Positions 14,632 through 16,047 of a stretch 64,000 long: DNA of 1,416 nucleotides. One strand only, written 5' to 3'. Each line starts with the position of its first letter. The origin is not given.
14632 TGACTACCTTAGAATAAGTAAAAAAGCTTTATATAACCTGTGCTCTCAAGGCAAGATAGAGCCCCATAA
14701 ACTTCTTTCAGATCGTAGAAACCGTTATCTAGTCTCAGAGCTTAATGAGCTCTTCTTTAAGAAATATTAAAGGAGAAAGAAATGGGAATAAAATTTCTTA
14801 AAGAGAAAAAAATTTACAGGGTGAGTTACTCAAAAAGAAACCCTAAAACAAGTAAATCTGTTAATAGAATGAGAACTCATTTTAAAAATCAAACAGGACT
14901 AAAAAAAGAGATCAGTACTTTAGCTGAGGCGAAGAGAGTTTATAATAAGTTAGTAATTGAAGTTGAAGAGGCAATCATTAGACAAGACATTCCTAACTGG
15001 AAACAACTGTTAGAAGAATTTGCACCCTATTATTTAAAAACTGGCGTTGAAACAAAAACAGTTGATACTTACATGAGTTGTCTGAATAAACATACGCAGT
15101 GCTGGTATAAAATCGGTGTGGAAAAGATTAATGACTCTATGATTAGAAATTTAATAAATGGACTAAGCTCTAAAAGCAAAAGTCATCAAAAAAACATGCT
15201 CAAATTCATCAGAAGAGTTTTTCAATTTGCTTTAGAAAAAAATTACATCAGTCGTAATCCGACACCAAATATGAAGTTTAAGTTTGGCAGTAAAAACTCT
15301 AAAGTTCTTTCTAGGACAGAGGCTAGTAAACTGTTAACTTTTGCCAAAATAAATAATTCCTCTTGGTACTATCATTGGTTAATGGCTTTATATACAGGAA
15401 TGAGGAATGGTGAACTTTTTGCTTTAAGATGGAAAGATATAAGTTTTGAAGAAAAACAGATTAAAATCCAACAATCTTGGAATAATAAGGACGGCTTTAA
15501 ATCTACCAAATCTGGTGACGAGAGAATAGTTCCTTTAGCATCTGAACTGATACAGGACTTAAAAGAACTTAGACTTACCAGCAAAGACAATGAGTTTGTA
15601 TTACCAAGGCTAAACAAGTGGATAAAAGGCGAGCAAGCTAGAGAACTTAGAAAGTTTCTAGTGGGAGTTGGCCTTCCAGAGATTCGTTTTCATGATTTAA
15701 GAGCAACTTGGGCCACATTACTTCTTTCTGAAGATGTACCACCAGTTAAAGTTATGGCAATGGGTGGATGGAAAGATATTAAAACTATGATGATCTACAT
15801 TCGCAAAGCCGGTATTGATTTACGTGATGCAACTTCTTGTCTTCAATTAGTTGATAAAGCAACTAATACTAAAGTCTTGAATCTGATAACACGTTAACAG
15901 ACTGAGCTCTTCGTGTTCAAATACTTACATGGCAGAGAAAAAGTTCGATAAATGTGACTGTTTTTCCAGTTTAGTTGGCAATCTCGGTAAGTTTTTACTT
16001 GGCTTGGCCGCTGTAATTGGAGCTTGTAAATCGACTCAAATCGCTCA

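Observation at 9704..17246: Tandem integrative elements inserted in the 3' end of the tmRNA gene (three att copies)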

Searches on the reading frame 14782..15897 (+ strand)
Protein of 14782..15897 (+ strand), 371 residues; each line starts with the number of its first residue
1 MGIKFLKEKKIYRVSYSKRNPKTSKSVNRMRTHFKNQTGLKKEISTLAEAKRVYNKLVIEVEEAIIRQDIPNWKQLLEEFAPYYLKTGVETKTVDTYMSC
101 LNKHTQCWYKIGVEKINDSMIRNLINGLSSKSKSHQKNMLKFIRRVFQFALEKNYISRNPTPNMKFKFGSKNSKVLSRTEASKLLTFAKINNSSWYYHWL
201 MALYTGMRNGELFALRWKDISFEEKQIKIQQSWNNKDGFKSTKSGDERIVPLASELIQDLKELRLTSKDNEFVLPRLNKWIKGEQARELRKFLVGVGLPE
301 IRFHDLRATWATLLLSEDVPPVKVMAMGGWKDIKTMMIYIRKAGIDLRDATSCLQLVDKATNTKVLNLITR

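Call 10: search_protein_families(library=pfam, proteins=[window:14782-15897:+], max_evalue=0.01)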
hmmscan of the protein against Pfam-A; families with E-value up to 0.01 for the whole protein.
window:14782-15897:+ (371 aa): 2 families
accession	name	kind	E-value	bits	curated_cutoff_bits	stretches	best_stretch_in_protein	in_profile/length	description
PF00589.27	Phage_integrase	-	2.9e-25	89.5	27.1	1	175-342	2-168/172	Phage integrase family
PF13102.12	Phage_int_SAM_5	-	0.00018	22.2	22.3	1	88-165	17-95/98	Phage integrase SAM-like domain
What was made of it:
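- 14782..15897 (+): Tyrosine integrase with three lambda-Int-like domains and an intact catalytic set. Pfam PF00589, 2.9e-25 (call 10).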

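Call 12: find_encoding_contigs(protein=window:14782-15897:+, flank=10000, max_places=6)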
Protein window:14782-15897:+ (371 aa): 1 contig read that carries it; 1 place shown.
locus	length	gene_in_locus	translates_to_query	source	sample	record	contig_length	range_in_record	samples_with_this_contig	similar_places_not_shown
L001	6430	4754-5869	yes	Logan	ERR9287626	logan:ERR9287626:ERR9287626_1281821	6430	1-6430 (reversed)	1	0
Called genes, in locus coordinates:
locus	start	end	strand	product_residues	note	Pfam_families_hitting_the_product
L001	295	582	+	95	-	PF13560:HTH_31 (weak), PF01381:HTH_3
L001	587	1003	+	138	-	-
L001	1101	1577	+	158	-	-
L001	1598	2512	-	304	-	PF14022:DUF4238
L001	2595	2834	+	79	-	-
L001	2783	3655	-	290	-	-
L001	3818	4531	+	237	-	-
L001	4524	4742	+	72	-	PF12728:HTH_17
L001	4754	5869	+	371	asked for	PF00589:Phage_integrase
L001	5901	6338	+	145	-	-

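Call 21: find_homologous_proteins(query=window:14782-15897:+)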
Query window:14782-15897:+ (371 aa): 1566 proteins with E <= 0.001 among 4831 candidates; the best 120 are listed.
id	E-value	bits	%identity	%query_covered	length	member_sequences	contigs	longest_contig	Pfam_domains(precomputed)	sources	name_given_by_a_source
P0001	1.5e-244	829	100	100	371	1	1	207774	PF00589.28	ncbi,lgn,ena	-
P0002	8.7e-171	586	70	98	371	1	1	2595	PF00589.28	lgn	-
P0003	2.9e-142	492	61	98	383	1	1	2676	PF00589.28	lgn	-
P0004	9.0e-142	491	58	97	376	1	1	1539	PF00589.28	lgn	-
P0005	2.0e-141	489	60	100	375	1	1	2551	PF00589.28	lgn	-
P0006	2.9e-141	489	61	98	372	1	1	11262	PF22022.3,PF00589.28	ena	-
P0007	1.3e-134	467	57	96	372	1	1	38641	PF00589.28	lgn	-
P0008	1.8e-128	447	55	96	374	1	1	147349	PF00589.28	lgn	-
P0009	1.2e-115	405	52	100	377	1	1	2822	PF22022.3,PF00589.28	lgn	-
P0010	3.6e-115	403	53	96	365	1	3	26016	PF22022.3,PF00589.28,PF02899.24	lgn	-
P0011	8.9e-114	398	51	99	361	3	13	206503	PF00589.28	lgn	-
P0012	2.8e-113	397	53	98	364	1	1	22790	PF00589.28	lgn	-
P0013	6.9e-113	396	52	96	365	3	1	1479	PF00589.28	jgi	-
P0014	6.9e-112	392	53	96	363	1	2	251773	PF00589.28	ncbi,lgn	-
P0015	3.5e-111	390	49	99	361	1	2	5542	PF22022.3,PF00589.28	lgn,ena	-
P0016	5.4e-111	389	53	99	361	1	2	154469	PF22022.3,PF00589.28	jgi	-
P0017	2.5e-110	387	51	96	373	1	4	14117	PF22022.3,PF00589.28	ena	-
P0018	4.2e-110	386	52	99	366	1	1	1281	PF00589.28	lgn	-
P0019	6.8e-110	386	54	96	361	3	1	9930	PF22022.3,PF00589.28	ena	-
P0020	1.1e-109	385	51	96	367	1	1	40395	PF22022.3,PF00589.28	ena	-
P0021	1.6e-109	385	52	96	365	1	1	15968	PF00589.28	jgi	jgi:integrase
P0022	5.8e-109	383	53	96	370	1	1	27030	PF22022.3,PF00589.28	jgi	jgi:integrase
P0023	7.9e-109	382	50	99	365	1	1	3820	PF00589.28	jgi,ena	-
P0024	1.7e-108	381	51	96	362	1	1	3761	PF13102.13,PF00589.28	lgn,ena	-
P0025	4.3e-108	380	50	96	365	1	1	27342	PF14657.13,PF22022.3,PF00589.28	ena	-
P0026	7.3e-108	379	52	96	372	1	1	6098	PF00589.28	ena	-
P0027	8.3e-108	379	51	97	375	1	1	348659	PF22022.3,PF00589.28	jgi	-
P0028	1.9e-107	378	50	97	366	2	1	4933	PF00589.28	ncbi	-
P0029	2.4e-107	377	51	96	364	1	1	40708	PF00589.28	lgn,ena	-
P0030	2.4e-107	377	52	95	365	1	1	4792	PF22022.3,PF00589.28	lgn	-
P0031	3.3e-107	377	49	99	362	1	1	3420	PF00589.28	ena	-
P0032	4.2e-107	377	49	100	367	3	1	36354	PF22022.3,PF00589.28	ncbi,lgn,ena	-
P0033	4.9e-107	376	51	98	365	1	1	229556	PF00589.28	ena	-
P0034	6.7e-107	376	49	98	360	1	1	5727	PF00589.28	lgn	-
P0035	6.9e-107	376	50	96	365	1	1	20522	PF22022.3,PF00589.28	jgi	jgi:integrase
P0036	7.0e-107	376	50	99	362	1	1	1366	PF22022.3,PF00589.28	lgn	-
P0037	7.7e-107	376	50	99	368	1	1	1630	PF22022.3,PF00589.28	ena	-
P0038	1.0e-106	375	49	99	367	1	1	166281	PF22022.3,PF00589.28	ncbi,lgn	-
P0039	1.0e-106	375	51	96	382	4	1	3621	PF22022.3,PF00589.28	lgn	-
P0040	1.0e-106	375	50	96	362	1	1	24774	PF14657.13,PF22022.3,PF00589.28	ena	-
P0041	1.1e-106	375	51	98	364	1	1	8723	PF00589.28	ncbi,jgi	jgi:integrase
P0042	1.1e-106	375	50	95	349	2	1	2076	PF22022.3,PF00589.28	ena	-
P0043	1.1e-106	375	51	99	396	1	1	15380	PF00589.28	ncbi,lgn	-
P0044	2.0e-106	374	50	99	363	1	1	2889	PF22022.3,PF00589.28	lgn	-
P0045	2.0e-106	374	50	96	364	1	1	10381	PF00589.28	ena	-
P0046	2.3e-106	374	49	99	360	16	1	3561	PF22022.3,PF00589.28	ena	-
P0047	2.3e-106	374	49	99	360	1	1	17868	PF22022.3,PF00589.28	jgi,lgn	-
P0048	2.7e-106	374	50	96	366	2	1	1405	PF22022.3,PF13102.13,PF00589.28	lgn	-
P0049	5.3e-106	373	50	98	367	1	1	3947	PF22022.3,PF00589.28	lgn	-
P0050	7.8e-106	372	51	96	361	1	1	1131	PF22022.3,PF00589.28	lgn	-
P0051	8.3e-106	372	48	99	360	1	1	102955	PF22022.3,PF00589.28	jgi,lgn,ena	-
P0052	9.6e-106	372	50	99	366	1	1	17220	PF22022.3,PF00589.28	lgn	-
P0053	1.2e-105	372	49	100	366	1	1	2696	PF22022.3,PF00589.28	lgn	-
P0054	1.4e-105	371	51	99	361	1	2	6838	PF00589.28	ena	-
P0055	1.8e-105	371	49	100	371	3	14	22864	PF22022.3,PF00589.28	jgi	jgi:integrase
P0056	2.7e-105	371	49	99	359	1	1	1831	PF22022.3,PF00589.28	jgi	jgi:integrase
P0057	2.9e-105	371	49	99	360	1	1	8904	PF22022.3,PF00589.28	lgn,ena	-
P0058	3.2e-105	370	50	96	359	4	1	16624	PF22022.3,PF00589.28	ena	-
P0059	3.9e-105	370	49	99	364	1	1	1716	PF00589.28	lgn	-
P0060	4.2e-105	370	46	99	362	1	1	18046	PF22022.3,PF00589.28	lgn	-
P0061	4.2e-105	370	51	94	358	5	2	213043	PF22022.3,PF00589.28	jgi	-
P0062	5.1e-105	370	50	96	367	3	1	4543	PF22022.3,PF00589.28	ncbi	-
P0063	5.2e-105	370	51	95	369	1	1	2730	PF22022.3,PF00589.28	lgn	-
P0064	5.5e-105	370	51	96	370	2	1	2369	PF22022.3,PF00589.28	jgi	-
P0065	6.4e-105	369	50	96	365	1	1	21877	PF22022.3,PF00589.28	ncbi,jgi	jgi:integrase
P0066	6.8e-105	369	49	98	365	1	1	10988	PF22022.3,PF00589.28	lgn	-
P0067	7.3e-105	369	49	99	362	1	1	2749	PF22022.3,PF00589.28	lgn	-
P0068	8.2e-105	369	49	99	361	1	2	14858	PF22022.3,PF00589.28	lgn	-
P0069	8.2e-105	369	49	96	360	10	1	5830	PF00589.28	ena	-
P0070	8.4e-105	369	49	96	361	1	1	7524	PF00589.28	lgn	-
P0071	9.5e-105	369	48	99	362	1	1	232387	PF22022.3,PF00589.28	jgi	jgi:integrase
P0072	1.2e-104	368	49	99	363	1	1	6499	PF22022.3,PF00589.28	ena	-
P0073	1.2e-104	368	50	99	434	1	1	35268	PF00589.28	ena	-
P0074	1.3e-104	368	49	96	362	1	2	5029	PF00589.28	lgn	-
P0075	1.6e-104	368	50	96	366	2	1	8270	PF00589.28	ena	-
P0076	1.8e-104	368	50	96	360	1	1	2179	PF22022.3,PF00589.28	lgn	-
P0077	2.0e-104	368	48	96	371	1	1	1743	PF00589.28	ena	-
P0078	2.1e-104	368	49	96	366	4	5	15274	PF22022.3,PF00589.28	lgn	-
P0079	2.3e-104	367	50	98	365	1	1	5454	PF22022.3,PF00589.28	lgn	-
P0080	2.5e-104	367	50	99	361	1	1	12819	PF00589.28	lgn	-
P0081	2.6e-104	367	50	96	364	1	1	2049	PF22022.3,PF00589.28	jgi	jgi:integrase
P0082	2.6e-104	367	49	99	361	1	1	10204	PF22022.3,PF00589.28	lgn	-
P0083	2.8e-104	367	49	100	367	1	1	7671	PF22022.3,PF00589.28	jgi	jgi:integrase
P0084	3.5e-104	367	50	98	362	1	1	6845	PF22022.3,PF00589.28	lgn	-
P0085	4.1e-104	367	49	100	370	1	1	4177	PF22022.3,PF00589.28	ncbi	-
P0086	4.3e-104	367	48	100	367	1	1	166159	PF22022.3,PF00589.28,PF02899.24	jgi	jgi:integrase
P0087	5.0e-104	366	54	86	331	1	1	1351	PF22022.3,PF00589.28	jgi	jgi:integrase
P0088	5.1e-104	366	49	99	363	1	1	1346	PF22022.3,PF00589.28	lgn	-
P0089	5.9e-104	366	47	98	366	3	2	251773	PF22022.3,PF00589.28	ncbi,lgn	-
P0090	6.0e-104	366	50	98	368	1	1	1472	PF22022.3,PF00589.28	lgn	-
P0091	7.6e-104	366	49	99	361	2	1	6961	PF22022.3,PF00589.28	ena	-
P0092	1.1e-103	365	50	99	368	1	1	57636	PF22022.3,PF00589.28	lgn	-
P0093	1.3e-103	365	50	96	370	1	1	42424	PF22022.3,PF00589.28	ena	-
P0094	1.6e-103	365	48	96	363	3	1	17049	PF00589.28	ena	-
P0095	1.7e-103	365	48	99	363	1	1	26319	PF00589.28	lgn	-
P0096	1.7e-103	365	49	99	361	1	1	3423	PF00589.28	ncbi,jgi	jgi:integrase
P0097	1.9e-103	365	52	96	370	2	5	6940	PF22022.3,PF00589.28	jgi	jgi:integrase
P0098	1.9e-103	365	49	97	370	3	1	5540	PF14657.13,PF22022.3,PF00589.28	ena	-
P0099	3.3e-103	364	49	100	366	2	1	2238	PF22022.3,PF00589.28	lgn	-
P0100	3.5e-103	364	48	99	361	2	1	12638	PF00589.28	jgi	jgi:integrase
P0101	4.7e-103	363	48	99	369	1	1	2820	PF22022.3,PF00589.28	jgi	jgi:integrase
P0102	7.5e-103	363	48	99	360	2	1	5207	PF22022.3,PF00589.28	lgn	-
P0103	7.6e-103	363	49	96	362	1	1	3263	PF00589.28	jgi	jgi:integrase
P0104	7.9e-103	362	49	99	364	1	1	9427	PF22022.3,PF00589.28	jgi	jgi:integrase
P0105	8.5e-103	362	50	99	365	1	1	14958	PF14657.13,PF00589.28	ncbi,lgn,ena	-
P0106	8.5e-103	362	49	99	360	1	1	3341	PF22022.3,PF00589.28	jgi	jgi:integrase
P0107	8.6e-103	362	51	96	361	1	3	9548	PF00589.28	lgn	-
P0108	9.9e-103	362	49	99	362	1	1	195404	PF22022.3,PF00589.28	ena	-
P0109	1.1e-102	362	48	100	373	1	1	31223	PF22022.3,PF00589.28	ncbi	ncbi:MAG: tyrosine-type recombinase/integrase [Bdellovibrionota bacterium]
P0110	1.2e-102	362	49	100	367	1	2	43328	PF22022.3,PF00589.28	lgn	-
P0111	1.2e-102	362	50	98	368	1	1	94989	PF00589.28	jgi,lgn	jgi:integrase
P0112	1.2e-102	362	49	99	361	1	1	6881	PF22022.3,PF00589.28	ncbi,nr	ncbi:MAG: site-specific integrase [Bacteriovorax sp.]|nr:site-specific integrase [Bacteriovorax sp.]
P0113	1.7e-102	361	48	100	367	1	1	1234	PF22022.3,PF00589.28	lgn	-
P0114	2.7e-102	361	49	99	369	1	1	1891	PF22022.3,PF00589.28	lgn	-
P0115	3.3e-102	360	47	98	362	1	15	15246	PF22022.3,PF00589.28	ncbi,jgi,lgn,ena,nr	ncbi:MAG: site-specific integrase [Bacteriovoracaceae bacterium]|jgi:integrase|nr:site-specific inte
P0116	3.3e-102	360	48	97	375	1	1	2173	PF22022.3,PF00589.28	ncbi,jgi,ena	jgi:integrase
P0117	3.7e-102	360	49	94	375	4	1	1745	PF22022.3,PF00589.28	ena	-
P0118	3.8e-102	360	49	99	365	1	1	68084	PF22022.3,PF00589.28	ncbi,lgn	ncbi:MAG: site-specific integrase [Bdellovibrionota bacterium]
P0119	5.1e-102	360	49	96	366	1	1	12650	PF22022.3,PF00589.28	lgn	-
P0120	5.2e-102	360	46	99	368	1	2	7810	PF00589.28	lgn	-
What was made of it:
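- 1,566 homologues (call 21).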

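Call 23: find_related_loci(query=A1, collection=genome_contigs, flank=10000)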
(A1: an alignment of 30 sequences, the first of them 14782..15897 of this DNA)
Query A1 (371 aa) in genome_contigs; peptide patterns used: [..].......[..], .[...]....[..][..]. (x = any residue, [..] = any of these).
313 stretches matched a pattern; 266 encode a relative of the query (tblastn E <= 1e-3); the best 80 are kept; 80 distinct loci.
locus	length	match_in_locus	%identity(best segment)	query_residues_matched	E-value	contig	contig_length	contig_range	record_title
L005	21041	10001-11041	53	1-356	2e-119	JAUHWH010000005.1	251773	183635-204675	MAG: Bdellovibrionia bacterium isolate 2_bin.16 NODE_85_length_251773_cov_1.902256, whole genome shotgun sequence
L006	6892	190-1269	49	1-369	1e-113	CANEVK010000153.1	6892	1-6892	MAG: Bacteriovoracaceae bacterium isolate CE-Jul18-149 genome assembly, contig: CE-Jul18-C14276, whole genome shotgun se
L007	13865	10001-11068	51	1-366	3e-112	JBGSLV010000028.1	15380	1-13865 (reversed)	MAG: Bdellovibrionales bacterium isolate JTS-AC215 k141_862314, whole genome shotgun sequence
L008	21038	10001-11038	50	1-354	6e-112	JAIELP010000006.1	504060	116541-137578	MAG: bacterium isolate co.spades.CONCOCT.1kb_080 c_000000000001, whole genome shotgun sequence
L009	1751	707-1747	51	1-356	4e-118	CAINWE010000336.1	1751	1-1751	MAG: Oligoflexia bacterium isolate VK_bin-2343 genome assembly, contig: bin-2343:336/498, whole genome shotgun sequence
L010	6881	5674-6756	49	1-369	1e-109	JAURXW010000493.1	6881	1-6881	MAG: Bacteriovorax sp. isolate E10_metabat.bin.5_sub E10_k141_308293, whole genome shotgun sequence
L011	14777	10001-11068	47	3-366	6e-109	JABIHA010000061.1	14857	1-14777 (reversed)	MAG: Bacteriovoracaceae bacterium isolate SI053_bin57 k141_678395, whole genome shotgun sequence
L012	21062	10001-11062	47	1-363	2e-108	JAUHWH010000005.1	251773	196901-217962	MAG: Bdellovibrionia bacterium isolate 2_bin.16 NODE_85_length_251773_cov_1.902256, whole genome shotgun sequence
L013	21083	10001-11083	49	1-368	1e-108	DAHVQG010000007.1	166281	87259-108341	MAG TPA_asm: Bdellovibrionales bacterium isolate clean60 NODE_7_length_166281_cov_9.006757, whole genome shotgun sequenc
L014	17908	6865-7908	48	1-356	4e-108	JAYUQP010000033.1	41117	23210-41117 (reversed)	MAG: Bdellovibrionales bacterium isolate GL114_DN_metabinner_3 GL114_DN_metabinner_3_32, whole genome shotgun sequence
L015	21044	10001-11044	51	1-356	2e-108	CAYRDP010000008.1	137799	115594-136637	MAG TPA_asm: uncultured Bacteriovoracaceae bacterium isolate SRP200020_co5_21 genome assembly, contig: NODE_137_length_1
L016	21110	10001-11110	48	1-371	8e-108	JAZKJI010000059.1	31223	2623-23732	MAG: Bdellovibrionota bacterium isolate ADI_DC_SW_02_SPN_11032020-bin099_1 DCSW02SPN_B099_1_000000000059, whole genome s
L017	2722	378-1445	48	7-370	1e-111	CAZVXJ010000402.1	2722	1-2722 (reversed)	MAG TPA_asm: uncultured Alphaproteobacteria bacterium isolate SRP173033_co3_141 genome assembly, contig: NODE_67766_leng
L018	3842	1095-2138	49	1-356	4e-109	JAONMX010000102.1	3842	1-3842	Bacteriovoracaceae bacterium isolate AH-541-E20 AH-541-E20_NODE_102, whole genome shotgun sequence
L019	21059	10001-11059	48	1-363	6e-107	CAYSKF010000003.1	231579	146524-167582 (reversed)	MAG TPA_asm: uncultured Bdellovibrio sp. isolate SRP220891_co1_346 genome assembly, contig: NODE_43_length_231579_cov_17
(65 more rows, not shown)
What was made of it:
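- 266 hits in species-representative genomes; nearly all of the 80 listed are Bdellovibrionota-type MAGs, with a few binned under other names, plus one Bdellovibrio bacteriovorus chromosome (call 23).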

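Call 42: list_cluster_members(proteins=[window:14782-15897:+, window:6960-8510:+])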
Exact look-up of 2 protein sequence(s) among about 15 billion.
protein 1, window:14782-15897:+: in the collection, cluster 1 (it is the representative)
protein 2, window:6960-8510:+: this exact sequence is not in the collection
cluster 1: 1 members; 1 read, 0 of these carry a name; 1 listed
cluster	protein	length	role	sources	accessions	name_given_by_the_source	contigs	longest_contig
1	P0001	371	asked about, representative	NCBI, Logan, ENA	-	-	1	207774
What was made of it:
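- Tried and rejected: Source organism. list_cluster_members gave no name for it (call 42).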

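Call 47: find_encoding_contigs(protein=P0006, flank=10000, max_places=2)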
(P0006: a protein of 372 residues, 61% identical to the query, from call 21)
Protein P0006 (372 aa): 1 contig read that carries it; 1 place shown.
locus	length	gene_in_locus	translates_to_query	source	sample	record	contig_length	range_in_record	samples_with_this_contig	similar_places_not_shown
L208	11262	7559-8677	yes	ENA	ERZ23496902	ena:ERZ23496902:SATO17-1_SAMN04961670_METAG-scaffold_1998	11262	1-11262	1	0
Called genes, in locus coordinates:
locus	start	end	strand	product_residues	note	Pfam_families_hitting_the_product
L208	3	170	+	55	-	?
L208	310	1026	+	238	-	-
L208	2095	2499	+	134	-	-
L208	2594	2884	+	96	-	PF01381:HTH_3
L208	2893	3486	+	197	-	-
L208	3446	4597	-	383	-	-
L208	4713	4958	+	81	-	-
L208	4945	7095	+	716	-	PF23639:DUF7146, PF13362:Toprim_3, PF19263:DUF5906, PF02257:RFX_DNA_binding (weak), PF03288:Pox_D5 (weak)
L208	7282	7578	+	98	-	PF12728:HTH_17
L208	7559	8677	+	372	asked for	PF22022:Phage_int_M (weak), PF00589:Phage_integrase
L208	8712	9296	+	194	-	-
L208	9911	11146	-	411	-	-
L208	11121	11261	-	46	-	?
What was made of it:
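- On Prophage or phage satellite (P4/PICI-like): There is no primase in E1, although relative L208 has a DUF5906/Toprim_3 primase (call 47).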

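Call 48: find_encoding_contigs(protein=P0007, flank=10000, max_places=2)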
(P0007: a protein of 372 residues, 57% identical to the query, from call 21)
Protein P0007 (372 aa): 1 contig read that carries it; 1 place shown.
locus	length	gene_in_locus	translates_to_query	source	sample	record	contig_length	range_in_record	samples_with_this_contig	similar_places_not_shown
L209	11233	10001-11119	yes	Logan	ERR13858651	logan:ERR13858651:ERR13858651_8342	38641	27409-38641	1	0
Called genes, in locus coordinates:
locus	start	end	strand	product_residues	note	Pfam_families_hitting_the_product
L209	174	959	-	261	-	-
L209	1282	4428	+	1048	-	-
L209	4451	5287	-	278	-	-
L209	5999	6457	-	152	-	-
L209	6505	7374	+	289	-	PF11185:DUF2971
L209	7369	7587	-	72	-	PF12844:HTH_19 (weak), PF01381:HTH_3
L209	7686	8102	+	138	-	-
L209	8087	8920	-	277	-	-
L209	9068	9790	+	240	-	PF18741:MTES_1575 (faint)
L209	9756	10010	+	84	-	PF12728:HTH_17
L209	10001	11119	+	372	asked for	PF00589:Phage_integrase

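Call 49: find_encoding_contigs(protein=P0008, flank=10000, max_places=2)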
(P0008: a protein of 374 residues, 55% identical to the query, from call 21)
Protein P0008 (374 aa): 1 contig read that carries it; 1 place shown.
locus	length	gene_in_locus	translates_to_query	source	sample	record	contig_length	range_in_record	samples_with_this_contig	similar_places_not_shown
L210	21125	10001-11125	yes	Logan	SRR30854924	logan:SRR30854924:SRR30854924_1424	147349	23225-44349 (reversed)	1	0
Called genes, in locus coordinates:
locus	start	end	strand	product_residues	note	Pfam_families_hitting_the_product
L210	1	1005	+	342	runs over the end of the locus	PF03150:CCP_MauG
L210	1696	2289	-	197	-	PF00578:AhpC-TSA, PF08534:Redoxin, PF00085:Thioredoxin (faint), PF13905:Thioredoxin_8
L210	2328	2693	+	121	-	PF00085:Thioredoxin, PF00578:AhpC-TSA (weak), PF13098:Thioredoxin_2 (weak)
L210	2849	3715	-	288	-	-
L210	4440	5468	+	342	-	-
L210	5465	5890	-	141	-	-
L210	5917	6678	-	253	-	-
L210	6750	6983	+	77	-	PF12844:HTH_19 (weak), PF01381:HTH_3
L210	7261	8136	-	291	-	PF06414:Zeta_toxin, PF13671:AAA_33 (weak)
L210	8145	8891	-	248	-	-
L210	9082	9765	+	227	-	-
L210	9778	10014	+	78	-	PF12728:HTH_17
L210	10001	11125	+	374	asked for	PF00589:Phage_integrase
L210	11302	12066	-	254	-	PF00905:Transpeptidase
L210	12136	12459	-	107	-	PF00893:Multi_Drug_Res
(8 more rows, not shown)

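Call 65: search_protein_families(library=ncbifam, proteins=[window:14782-15897:+], max_evalue=0.01)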
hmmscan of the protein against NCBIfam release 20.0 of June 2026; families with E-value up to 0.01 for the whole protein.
window:14782-15897:+ (371 aa): 8 families
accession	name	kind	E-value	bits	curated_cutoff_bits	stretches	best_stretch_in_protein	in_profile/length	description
NF040815.2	recomb_XerA_Arch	equivalog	1.4e-21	77.2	220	1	80-346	3-258/263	site-specific tyrosine recombinase/integron integrase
TIGR02225.1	recomb_XerD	equivalog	1.4e-18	67.2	329.6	1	86-341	10-273/290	site-specific tyrosine recombinase XerD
NF001399.0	PRK00283.1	subfamily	1.1e-12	47.8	279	1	84-343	17-284/300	tyrosine recombinase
TIGR02249.1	integrase_gron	subfamily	8.1e-12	45.1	265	1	90-263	15-176/315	integron integrase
TIGR02224.1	recomb_XerC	equivalog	3e-10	39.9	335.15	1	88-341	12-276/295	tyrosine recombinase XerC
NF002331.0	PRK01287.1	subfamily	2.1e-05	23.6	371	1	132-237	96-206/365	site-specific tyrosine recombinase XerC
NF003462.0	PRK05084.1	equivalog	0.0001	21.2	267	1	201-346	203-348/360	tyrosine recombinase XerS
NF047500.1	choline_R_CudC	equivalog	0.009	15.8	218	0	183-214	136-167/171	choline uptake/conversion transcriptional regulator CudC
